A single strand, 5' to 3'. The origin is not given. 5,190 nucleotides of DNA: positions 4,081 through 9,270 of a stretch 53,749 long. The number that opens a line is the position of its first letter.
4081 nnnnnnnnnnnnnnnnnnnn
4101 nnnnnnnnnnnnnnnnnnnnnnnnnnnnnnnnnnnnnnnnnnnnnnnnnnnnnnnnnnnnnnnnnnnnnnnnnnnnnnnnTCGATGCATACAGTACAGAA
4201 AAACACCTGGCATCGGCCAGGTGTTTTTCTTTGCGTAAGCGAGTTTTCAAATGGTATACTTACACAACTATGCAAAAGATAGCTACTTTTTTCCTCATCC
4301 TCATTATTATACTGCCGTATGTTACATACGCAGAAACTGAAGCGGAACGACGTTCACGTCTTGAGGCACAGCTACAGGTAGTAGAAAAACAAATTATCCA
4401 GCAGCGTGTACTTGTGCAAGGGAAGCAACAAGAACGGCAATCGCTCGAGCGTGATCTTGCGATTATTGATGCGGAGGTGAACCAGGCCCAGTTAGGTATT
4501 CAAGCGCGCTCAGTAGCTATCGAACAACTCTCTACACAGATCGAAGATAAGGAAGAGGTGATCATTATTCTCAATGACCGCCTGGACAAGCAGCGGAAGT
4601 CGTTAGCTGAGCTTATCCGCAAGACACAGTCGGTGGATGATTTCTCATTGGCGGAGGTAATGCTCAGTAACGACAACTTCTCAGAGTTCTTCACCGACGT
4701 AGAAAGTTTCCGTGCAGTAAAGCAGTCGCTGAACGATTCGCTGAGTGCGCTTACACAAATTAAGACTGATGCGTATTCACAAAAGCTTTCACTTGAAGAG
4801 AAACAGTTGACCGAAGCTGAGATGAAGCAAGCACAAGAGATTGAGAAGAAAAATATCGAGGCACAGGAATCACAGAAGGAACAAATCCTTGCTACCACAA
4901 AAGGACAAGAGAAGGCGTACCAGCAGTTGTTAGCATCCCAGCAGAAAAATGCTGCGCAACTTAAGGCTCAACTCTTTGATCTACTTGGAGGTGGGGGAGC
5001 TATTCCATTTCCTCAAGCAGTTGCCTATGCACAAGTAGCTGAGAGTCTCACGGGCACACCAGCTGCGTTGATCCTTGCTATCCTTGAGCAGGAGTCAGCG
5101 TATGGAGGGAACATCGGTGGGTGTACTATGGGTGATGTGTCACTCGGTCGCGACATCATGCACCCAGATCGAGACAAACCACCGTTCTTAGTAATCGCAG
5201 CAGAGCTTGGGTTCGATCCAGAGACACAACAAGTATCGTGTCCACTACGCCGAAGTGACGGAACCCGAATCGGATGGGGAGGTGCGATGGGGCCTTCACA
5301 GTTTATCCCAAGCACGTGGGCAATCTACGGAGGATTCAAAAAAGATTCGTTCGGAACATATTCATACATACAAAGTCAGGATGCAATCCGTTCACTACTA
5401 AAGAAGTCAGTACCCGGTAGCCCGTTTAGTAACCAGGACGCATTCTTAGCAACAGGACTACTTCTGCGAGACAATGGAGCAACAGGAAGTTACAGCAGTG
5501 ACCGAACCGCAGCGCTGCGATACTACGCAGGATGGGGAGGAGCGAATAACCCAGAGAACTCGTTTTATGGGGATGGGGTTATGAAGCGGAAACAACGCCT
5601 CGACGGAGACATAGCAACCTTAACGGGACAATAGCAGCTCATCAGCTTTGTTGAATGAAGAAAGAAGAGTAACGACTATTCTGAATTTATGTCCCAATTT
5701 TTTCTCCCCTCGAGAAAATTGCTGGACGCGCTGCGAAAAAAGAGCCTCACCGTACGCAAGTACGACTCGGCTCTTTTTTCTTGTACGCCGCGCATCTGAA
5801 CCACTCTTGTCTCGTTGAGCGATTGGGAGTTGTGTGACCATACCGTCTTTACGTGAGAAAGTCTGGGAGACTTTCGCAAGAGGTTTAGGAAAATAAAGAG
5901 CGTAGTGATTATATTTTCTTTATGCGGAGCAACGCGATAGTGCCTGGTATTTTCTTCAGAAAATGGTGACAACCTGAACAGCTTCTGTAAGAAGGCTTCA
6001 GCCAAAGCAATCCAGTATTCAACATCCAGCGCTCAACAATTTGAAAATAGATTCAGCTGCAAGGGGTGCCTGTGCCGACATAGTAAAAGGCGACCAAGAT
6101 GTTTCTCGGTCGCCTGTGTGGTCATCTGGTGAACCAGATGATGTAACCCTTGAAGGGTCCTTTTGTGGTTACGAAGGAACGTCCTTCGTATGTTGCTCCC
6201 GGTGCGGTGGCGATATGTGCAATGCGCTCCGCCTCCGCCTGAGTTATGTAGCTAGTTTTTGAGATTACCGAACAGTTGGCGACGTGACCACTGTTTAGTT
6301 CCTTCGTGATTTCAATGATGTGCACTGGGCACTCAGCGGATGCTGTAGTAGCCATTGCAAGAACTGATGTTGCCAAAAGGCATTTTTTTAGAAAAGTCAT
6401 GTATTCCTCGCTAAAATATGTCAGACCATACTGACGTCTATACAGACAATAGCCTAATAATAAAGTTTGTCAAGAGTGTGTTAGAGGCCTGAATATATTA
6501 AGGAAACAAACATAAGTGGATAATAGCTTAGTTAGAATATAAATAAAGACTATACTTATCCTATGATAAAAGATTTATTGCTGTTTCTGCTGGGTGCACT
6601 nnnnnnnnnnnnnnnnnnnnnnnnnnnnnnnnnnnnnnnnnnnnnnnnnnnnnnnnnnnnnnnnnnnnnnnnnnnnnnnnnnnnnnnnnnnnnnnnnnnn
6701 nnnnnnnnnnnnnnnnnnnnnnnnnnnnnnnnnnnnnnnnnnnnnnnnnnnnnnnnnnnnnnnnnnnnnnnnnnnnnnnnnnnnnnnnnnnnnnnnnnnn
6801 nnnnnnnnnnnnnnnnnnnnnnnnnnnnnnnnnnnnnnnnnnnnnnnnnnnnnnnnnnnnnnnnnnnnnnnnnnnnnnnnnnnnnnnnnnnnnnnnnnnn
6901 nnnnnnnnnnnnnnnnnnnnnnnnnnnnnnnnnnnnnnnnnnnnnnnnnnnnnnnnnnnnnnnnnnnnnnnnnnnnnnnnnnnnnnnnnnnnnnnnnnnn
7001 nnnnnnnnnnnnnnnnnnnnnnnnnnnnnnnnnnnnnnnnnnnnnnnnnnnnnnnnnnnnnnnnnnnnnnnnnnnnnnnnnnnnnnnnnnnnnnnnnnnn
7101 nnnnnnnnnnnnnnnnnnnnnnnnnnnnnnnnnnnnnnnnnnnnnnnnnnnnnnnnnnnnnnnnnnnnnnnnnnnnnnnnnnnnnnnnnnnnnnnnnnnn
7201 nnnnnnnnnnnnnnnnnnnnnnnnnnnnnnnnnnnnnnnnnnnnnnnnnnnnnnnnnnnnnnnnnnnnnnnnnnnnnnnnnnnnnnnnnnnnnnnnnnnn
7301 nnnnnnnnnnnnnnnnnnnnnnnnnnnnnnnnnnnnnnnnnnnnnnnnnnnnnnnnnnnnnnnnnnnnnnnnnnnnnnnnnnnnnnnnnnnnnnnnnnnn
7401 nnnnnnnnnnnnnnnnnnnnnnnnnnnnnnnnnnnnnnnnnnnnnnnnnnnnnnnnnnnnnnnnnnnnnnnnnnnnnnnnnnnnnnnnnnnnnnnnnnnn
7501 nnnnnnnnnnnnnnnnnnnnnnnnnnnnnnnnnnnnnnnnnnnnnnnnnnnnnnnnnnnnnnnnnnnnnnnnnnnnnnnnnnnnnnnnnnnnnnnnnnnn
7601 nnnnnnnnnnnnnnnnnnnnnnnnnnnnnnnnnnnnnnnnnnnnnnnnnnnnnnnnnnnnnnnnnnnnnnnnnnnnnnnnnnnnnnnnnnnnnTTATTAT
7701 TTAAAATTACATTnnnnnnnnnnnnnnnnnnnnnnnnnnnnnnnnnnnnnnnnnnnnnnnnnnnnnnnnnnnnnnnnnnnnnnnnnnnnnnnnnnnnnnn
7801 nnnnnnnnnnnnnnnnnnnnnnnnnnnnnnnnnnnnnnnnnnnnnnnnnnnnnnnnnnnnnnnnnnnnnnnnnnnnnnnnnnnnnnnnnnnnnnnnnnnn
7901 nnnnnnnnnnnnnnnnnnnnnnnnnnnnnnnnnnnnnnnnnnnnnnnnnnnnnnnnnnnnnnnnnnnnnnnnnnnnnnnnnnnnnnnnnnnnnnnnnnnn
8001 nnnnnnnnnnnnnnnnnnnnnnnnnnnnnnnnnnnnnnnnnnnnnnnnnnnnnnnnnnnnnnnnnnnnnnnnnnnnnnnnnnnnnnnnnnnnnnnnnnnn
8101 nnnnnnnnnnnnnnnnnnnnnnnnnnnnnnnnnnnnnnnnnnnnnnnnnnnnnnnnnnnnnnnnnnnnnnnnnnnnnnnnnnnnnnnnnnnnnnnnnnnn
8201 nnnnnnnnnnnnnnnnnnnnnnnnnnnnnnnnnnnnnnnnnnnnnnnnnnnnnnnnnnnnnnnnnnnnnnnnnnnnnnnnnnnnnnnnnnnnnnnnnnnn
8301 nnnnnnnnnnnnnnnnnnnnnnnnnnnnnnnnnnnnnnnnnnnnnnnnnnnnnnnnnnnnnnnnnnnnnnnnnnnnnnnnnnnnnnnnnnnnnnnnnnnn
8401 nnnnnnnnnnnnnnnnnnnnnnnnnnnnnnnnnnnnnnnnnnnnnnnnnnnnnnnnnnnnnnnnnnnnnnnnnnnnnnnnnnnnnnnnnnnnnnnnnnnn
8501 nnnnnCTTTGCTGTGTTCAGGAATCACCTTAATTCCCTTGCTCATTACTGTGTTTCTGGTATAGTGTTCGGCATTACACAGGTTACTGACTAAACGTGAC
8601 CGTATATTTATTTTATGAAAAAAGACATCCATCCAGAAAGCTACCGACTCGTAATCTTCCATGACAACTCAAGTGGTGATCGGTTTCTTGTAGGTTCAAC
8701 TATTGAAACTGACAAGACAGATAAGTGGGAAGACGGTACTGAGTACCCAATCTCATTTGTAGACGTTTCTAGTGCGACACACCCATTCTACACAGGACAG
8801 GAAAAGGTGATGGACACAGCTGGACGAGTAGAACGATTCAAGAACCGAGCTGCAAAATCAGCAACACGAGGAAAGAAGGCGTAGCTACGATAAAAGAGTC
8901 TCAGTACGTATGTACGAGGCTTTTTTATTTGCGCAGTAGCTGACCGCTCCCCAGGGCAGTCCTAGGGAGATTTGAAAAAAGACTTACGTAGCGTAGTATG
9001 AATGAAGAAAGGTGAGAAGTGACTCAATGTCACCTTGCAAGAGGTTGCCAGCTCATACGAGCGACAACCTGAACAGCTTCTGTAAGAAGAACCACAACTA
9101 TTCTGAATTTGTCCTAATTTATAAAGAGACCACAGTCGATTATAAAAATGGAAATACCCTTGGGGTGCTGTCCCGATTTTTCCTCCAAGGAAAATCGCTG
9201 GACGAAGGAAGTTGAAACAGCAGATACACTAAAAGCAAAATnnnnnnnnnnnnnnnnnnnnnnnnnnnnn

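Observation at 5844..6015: Structured cargo 'X' inserted in the 31-nt unit: four copies with three hairpins showing compensatory changes (candidate novel ncRNA or structured MITE)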

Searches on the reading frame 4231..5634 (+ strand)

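Call 14: search_protein_families(library=pfam, proteins=[window:4231-5634:+])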
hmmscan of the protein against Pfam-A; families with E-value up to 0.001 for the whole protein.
window:4231-5634:+ (467 aa): 1 family
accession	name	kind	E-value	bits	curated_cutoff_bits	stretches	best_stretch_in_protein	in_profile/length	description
PF13406.11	SLT_2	-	4.5e-05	23.2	24.3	0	348-388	151-191/292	Transglycosylase SLT domain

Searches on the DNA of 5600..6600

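Call 16: search_rna_families(source=window, start=5600, end=6600, threshold=evalue, max_evalue=10, show_alignments=2)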
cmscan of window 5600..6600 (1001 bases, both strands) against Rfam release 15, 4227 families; matches with E-value up to 10: 6.
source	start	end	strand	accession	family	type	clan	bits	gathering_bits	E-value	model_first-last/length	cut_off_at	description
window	5635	5686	+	RF00475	snosnR69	Gene; snRNA; snoRNA; CD-box;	CL00051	16.7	50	6.5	43-94/94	no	Small nucleolar RNA snR69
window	6311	6393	+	RF01424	snoR118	Gene; snRNA; snoRNA; CD-box;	CL00071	16.3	44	2.3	1-92/92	no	small nucleolar RNA snoR118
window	6270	6372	+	RF00283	SCARNA18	Gene; snRNA; snoRNA; scaRNA;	-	16.1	40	1.9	1-83/83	no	small Cajal body-specific RNA 18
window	5717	5785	+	RF02054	STnc420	Gene; sRNA;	-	15.8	70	7.2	1-58/58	no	Salmonella enterica sRNA STnc420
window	6313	6381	+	RF01998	group-II-D1D4-1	Intron;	CL00102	15.1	35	5.7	1-84/84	no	Group II catalytic intron D1-D4-1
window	6527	6570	+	RF02350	psRNA6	Gene; sRNA;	-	9.1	60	8.1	1-333/333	no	Nitrosomonas sRNA psRNA6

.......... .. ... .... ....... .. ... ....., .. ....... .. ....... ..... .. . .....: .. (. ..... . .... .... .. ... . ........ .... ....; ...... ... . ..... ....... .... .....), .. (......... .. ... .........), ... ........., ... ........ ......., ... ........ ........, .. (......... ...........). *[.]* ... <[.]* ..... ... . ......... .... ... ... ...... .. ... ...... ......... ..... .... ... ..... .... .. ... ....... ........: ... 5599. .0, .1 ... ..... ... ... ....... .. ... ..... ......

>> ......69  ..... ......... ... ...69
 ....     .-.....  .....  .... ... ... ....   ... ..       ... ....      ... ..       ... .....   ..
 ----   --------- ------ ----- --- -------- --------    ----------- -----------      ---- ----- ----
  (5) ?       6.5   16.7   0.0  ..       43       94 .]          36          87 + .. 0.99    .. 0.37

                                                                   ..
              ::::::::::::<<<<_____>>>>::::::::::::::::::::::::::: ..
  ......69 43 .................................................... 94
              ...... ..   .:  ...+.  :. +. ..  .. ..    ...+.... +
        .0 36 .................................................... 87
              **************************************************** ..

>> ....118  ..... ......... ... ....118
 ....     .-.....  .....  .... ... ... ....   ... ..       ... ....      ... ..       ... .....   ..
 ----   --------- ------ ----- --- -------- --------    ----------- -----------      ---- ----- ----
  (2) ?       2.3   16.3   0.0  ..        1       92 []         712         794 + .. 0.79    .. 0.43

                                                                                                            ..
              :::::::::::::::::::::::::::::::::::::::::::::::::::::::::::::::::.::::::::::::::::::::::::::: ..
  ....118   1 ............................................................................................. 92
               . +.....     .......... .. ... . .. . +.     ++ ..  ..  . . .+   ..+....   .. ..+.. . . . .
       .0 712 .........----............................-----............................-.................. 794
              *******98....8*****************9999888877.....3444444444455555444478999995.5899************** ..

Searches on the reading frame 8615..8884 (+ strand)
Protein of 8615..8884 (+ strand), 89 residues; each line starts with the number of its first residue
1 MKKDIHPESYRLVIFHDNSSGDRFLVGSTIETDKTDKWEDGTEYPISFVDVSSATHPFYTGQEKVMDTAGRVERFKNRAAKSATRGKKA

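Call 61: search_protein_families(library=pfam, proteins=[window:8615-8884:+], max_evalue=0.01)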
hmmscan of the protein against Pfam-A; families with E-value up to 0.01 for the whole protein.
window:8615-8884:+ (89 aa): 1 family
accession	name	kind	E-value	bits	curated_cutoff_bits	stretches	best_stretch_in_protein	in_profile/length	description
PF01197.23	Ribosomal_L31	-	5.6e-24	84.6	27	1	1-78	1-63/65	Ribosomal protein L31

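Call 62: find_encoding_contigs(protein=window:8615-8884:+, flank=2000, max_places=10)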
Protein window:8615-8884:+ (89 aa): 2 contigs read that carry it; 2 places shown.
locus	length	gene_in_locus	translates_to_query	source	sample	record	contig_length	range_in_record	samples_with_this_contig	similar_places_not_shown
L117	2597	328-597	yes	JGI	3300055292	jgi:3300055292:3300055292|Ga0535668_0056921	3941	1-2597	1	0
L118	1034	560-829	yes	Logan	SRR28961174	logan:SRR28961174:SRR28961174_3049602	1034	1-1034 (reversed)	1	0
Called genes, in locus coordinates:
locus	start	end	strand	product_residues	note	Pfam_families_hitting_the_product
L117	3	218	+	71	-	?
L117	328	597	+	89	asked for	PF01197:Ribosomal_L31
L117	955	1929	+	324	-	PF03462:PCRF, PF00472:RF-1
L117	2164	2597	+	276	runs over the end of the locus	PF00318:Ribosomal_S2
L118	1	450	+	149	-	?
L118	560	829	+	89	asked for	PF01197:Ribosomal_L31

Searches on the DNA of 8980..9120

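Call 57: search_rna_families(source=window, start=8980, end=9120, threshold=evalue, max_evalue=10, show_alignments=2)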
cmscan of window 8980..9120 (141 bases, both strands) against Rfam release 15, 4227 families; matches with E-value up to 10: 1.
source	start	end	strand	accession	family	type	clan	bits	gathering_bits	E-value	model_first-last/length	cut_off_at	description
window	9001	9056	-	RF02538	TarB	Gene; sRNA;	-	12.4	80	4.1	1-79/79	no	Vibrio ToxT activated RNA TarB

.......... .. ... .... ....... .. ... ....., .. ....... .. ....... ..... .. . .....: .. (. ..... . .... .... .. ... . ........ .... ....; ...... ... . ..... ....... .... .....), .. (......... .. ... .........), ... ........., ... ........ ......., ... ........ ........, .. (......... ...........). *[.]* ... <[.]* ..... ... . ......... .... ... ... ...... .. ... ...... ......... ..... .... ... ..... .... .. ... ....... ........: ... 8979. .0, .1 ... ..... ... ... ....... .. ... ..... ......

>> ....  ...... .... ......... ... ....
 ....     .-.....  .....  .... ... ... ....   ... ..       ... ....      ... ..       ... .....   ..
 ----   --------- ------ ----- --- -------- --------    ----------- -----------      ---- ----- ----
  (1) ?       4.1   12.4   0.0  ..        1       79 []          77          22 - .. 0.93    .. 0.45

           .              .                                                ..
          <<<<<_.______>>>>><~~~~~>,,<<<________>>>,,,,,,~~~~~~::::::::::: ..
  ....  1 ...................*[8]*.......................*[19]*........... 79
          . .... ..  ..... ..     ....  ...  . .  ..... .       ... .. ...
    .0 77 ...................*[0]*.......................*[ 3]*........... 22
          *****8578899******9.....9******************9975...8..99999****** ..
